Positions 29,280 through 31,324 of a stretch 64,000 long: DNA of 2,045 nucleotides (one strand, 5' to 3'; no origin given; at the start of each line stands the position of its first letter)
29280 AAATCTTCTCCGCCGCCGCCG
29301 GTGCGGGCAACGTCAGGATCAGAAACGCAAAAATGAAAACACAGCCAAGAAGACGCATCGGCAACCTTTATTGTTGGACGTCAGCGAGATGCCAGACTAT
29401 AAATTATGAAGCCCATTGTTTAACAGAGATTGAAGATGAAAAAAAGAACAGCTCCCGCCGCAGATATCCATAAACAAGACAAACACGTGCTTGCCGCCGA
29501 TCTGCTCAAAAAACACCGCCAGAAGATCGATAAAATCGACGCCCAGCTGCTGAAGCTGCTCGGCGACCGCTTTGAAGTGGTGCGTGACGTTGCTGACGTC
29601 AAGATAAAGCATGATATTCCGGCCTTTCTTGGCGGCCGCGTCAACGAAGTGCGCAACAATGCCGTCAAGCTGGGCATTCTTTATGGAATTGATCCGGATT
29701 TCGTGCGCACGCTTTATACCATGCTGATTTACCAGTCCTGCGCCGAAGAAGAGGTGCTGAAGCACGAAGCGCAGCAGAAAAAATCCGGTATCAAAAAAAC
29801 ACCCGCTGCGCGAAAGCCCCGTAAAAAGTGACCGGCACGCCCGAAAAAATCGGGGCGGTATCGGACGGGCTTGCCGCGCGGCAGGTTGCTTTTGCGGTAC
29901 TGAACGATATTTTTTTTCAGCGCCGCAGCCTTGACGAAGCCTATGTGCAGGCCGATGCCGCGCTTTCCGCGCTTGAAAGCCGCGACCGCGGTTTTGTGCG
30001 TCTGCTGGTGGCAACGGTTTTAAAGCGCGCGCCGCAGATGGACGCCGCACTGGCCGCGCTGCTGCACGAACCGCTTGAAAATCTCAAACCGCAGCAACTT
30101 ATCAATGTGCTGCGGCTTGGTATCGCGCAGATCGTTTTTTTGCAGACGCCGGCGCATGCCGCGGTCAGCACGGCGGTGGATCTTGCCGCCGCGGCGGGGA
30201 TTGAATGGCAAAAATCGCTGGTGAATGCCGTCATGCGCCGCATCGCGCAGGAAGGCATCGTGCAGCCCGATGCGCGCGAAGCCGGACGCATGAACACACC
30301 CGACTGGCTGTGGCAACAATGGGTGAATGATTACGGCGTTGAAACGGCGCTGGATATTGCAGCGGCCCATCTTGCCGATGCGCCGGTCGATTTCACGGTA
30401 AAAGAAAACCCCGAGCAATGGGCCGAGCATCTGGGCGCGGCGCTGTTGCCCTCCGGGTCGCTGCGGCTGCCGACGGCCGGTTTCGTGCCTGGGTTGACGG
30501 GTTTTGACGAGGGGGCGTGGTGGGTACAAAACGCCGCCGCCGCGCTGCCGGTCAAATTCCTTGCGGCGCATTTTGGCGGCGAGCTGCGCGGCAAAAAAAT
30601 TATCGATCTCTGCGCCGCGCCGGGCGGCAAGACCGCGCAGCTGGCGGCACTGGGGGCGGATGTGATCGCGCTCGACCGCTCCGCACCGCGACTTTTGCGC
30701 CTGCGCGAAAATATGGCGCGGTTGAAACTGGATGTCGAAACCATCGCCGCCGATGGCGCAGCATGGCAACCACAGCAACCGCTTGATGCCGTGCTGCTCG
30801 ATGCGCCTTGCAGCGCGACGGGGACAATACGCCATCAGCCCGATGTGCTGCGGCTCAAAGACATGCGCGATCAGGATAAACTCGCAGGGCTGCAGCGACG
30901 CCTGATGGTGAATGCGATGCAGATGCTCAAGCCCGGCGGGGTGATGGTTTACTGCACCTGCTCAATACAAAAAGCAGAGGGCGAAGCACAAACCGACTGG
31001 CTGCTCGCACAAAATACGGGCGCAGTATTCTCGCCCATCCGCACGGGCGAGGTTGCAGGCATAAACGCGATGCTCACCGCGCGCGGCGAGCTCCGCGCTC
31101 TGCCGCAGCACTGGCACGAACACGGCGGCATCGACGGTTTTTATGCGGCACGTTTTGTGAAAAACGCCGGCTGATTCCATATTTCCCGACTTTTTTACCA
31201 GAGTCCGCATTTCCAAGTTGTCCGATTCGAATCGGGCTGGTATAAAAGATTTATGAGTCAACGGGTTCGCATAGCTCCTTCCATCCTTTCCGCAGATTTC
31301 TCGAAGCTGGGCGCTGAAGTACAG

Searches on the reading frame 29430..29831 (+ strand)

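Call 51: search_protein_families(library=pfam, proteins=[window:29430-29831:+], max_evalue=0.001)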
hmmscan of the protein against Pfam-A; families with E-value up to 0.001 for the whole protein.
window:29430-29831:+ (133 aa): 1 family
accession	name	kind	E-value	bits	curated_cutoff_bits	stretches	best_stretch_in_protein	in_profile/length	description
PF01817.26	CM_2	-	1.4e-17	64.1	27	1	30-107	2-79/80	Chorismate mutase type II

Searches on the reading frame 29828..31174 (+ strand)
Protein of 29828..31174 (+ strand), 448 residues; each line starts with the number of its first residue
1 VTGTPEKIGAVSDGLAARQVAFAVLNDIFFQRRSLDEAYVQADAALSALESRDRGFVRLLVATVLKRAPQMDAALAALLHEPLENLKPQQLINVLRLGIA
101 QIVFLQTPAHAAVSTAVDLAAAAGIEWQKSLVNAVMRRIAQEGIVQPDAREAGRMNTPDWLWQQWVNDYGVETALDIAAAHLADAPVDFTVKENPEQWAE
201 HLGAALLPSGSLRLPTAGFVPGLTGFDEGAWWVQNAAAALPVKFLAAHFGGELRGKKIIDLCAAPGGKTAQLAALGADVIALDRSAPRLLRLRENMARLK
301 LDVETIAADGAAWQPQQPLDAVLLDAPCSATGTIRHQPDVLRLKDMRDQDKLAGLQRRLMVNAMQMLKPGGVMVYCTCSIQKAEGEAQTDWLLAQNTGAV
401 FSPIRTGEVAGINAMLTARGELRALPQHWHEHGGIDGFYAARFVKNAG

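Call 51: search_protein_families(library=pfam, proteins=[window:29828-31174:+], max_evalue=0.001)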
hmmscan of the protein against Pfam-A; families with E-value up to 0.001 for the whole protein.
window:29828-31174:+ (448 aa): 5 families
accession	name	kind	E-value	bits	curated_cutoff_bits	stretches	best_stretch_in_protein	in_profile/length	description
PF01189.24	Methyltr_RsmB-F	-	1.2e-40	139.7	27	1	256-443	10-198/199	16S rRNA methyltransferase RsmB/F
PF01029.23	NusB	-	2.4e-23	83.4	23.1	1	16-140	2-132/133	NusB family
PF13847.12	Methyltransf_31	-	3e-06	27.4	27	1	255-381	4-115/145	Methyltransferase domain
PF13649.12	Methyltransf_25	-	1.4e-05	26.1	27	1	258-324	1-70/97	Methyltransferase domain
PF01728.25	FtsJ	-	9.9e-05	22.8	24.1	1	252-375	20-137/181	FtsJ-like methyltransferase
